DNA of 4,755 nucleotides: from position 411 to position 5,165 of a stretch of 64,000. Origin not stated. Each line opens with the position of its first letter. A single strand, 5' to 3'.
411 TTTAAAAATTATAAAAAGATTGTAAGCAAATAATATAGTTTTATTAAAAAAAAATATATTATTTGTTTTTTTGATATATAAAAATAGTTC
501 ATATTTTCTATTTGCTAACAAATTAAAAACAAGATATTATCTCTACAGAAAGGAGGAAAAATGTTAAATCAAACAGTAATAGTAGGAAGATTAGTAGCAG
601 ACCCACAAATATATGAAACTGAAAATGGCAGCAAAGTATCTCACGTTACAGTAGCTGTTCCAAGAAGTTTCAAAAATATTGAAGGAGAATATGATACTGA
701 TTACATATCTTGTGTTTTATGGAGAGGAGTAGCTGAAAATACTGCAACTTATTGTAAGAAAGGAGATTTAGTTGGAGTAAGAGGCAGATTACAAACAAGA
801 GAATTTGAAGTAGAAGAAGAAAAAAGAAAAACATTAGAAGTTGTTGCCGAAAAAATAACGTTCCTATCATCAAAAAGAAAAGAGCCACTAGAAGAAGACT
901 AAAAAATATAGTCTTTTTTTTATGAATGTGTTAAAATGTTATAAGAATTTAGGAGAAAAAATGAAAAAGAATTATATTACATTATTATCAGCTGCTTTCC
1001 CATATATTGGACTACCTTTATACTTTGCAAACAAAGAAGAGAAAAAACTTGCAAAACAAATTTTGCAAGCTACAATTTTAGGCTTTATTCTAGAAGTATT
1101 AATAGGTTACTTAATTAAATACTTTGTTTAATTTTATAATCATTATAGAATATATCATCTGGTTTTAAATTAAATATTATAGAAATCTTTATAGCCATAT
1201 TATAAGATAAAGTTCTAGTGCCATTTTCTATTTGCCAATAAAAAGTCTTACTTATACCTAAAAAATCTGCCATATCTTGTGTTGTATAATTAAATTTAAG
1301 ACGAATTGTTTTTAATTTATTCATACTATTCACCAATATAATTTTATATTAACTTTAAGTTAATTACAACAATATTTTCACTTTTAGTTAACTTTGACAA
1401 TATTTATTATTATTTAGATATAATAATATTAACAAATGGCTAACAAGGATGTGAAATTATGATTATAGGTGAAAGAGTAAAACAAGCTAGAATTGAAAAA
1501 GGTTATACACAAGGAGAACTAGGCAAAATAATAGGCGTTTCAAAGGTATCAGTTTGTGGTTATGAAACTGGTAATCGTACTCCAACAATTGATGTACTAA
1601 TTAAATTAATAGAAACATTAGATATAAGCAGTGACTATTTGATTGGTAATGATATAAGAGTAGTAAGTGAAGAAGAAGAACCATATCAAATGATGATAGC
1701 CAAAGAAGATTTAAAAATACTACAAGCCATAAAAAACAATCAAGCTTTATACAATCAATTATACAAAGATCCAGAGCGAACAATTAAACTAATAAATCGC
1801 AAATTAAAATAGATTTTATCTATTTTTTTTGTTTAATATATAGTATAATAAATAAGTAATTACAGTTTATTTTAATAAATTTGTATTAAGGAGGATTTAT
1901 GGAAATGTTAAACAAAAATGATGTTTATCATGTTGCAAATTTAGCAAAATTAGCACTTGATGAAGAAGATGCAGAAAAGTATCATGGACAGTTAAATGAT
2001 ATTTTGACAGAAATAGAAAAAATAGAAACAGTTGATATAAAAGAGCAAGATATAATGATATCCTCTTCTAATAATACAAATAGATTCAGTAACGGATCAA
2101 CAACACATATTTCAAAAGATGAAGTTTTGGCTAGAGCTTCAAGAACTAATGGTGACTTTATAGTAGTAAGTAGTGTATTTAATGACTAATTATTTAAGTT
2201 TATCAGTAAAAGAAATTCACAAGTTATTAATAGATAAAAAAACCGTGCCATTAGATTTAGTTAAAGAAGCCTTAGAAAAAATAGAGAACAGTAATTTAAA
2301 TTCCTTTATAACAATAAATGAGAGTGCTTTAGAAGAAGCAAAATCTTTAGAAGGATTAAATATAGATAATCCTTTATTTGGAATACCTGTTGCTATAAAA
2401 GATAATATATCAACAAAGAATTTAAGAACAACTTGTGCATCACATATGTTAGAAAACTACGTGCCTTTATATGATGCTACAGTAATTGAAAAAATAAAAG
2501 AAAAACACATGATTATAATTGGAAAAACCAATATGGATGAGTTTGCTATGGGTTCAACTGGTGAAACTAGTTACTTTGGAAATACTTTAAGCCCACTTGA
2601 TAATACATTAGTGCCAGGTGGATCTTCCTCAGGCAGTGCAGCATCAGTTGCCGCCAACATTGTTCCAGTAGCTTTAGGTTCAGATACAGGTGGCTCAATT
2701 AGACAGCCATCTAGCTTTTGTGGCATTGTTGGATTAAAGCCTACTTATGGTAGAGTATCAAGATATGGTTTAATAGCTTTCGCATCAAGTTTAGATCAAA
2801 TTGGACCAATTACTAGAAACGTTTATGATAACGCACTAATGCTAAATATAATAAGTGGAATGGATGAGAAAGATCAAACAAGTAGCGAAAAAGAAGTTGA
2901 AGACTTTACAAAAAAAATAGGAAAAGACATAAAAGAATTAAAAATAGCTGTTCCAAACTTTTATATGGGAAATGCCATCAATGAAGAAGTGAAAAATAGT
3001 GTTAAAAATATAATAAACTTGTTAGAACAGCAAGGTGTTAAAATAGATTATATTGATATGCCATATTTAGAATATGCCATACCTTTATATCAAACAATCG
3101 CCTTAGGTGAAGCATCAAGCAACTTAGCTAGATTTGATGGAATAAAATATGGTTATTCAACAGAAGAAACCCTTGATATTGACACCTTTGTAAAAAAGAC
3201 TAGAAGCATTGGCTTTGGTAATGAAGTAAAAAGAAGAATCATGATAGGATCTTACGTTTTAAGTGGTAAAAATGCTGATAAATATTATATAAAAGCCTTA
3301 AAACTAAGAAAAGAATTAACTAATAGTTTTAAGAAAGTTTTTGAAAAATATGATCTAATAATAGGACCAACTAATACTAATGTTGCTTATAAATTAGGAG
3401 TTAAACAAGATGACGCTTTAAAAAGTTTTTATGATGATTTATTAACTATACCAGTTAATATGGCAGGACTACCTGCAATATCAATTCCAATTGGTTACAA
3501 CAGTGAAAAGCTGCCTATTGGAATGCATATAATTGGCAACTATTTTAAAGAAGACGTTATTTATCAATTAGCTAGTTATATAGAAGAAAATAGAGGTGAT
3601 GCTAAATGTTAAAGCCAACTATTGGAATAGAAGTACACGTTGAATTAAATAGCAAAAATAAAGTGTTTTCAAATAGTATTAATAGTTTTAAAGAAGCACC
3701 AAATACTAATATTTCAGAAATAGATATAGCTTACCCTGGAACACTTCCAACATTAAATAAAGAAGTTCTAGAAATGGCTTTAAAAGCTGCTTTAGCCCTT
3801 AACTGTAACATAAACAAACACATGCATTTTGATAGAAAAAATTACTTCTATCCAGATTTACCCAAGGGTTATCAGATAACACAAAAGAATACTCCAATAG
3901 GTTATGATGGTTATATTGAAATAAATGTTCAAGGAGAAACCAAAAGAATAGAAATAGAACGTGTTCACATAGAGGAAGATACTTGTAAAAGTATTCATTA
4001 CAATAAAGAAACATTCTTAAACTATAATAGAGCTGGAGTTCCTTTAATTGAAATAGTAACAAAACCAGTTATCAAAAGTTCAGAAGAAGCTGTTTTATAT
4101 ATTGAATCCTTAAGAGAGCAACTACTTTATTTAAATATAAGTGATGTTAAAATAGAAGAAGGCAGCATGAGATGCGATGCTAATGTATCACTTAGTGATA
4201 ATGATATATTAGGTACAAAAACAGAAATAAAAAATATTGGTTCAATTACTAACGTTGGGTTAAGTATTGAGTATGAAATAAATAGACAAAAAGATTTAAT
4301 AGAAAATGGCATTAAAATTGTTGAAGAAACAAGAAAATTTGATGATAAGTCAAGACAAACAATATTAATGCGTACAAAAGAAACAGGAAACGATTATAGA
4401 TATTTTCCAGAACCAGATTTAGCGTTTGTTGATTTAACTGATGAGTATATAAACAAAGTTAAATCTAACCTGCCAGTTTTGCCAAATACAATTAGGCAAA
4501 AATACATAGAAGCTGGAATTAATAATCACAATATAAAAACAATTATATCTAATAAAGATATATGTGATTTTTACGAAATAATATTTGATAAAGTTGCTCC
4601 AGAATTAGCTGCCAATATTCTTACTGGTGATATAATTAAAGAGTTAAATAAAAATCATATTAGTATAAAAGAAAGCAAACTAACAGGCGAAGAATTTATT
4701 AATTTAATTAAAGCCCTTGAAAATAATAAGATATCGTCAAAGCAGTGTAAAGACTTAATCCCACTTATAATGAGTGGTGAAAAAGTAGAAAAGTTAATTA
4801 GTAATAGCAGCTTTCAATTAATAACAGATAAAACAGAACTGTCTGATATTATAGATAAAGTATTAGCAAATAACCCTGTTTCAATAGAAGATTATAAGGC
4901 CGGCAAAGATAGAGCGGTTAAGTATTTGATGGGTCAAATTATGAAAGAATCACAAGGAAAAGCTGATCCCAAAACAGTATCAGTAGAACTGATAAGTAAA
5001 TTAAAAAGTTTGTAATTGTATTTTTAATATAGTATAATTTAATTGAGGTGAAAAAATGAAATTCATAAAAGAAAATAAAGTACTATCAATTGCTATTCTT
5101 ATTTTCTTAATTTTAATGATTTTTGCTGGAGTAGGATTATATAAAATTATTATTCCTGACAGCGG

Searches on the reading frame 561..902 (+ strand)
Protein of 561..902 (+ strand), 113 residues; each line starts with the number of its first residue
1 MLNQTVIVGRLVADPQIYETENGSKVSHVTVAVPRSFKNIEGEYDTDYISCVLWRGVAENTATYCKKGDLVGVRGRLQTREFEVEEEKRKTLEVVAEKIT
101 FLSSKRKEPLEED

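Call 42: search_protein_families(library=pfam, proteins=[window:561-902:+])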
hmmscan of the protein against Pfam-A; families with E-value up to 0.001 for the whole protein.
window:561-902:+ (113 aa): 2 families
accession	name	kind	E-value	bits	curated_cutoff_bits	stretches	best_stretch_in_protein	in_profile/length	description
PF00436.31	SSB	-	2.3e-28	98.7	26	1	2-102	1-104/104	Single-strand binding protein family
PF01336.31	tRNA_anti-codon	-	2.2e-06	28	27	1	45-101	25-74/75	OB-fold nucleic acid binding domain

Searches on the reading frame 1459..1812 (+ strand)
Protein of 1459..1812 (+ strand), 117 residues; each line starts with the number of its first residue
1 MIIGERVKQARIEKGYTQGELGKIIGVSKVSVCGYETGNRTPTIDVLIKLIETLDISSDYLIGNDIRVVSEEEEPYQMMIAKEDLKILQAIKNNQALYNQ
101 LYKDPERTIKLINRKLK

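Call 42: search_protein_families(library=pfam, proteins=[window:1459-1812:+])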
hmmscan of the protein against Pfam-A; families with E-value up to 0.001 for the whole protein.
window:1459-1812:+ (117 aa): 3 families
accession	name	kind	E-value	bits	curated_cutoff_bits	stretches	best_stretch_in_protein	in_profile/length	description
PF01381.28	HTH_3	-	1.2e-13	51.3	23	1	7-61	1-55/55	Helix-turn-helix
PF12844.13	HTH_19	-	6.9e-10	39.1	30.2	1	4-62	1-59/64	Helix-turn-helix domain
PF13560.12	HTH_31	-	1.1e-07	32.5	27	1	3-56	2-56/64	Helix-turn-helix domain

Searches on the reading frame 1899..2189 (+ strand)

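Call 63: search_protein_families(library=pfam, proteins=[window:1899-2189:+], max_evalue=0.00001)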
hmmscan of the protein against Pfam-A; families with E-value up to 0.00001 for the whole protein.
window:1899-2189:+ (96 aa): 1 family
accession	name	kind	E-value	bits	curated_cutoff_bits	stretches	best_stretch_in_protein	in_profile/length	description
PF02686.20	GatC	-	8.2e-09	36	23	1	20-90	1-66/66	Glu-tRNAGln amidotransferase C subunit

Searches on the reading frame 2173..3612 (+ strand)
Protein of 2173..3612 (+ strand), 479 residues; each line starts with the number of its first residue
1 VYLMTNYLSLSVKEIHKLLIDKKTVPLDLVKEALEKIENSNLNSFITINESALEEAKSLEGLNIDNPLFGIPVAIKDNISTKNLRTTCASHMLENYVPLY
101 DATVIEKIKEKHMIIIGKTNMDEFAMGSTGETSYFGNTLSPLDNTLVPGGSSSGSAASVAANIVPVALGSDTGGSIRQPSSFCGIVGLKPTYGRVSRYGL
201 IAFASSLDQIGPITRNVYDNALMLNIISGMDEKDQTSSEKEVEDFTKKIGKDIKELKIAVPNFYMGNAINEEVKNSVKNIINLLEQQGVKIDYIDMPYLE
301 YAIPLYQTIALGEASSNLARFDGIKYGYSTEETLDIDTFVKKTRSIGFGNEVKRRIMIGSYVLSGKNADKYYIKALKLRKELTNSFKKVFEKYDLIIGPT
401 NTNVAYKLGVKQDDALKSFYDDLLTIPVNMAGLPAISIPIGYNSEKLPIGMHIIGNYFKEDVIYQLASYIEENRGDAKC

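Call 63: search_protein_families(library=pfam, proteins=[window:2173-3612:+], max_evalue=0.00001)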
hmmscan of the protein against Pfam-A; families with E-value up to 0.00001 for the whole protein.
window:2173-3612:+ (479 aa): 1 family
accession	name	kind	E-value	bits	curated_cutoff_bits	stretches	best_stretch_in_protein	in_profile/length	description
PF01425.27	Amidase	-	5.1e-144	481.1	27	1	28-461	1-442/445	Amidase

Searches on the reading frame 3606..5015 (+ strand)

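Call 63: search_protein_families(library=pfam, proteins=[window:3606-5015:+], max_evalue=0.00001)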
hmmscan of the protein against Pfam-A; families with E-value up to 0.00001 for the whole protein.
window:3606-5015:+ (469 aa): 2 families
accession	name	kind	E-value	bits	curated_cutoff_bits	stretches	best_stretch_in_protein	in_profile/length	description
PF02934.20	GatB_N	-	2.4e-112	375.1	23.4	1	5-282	2-276/277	GatB/GatE catalytic domain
PF02637.23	GatB_Yqey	-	5.1e-39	133.9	27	1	322-466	2-148/148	GatB domain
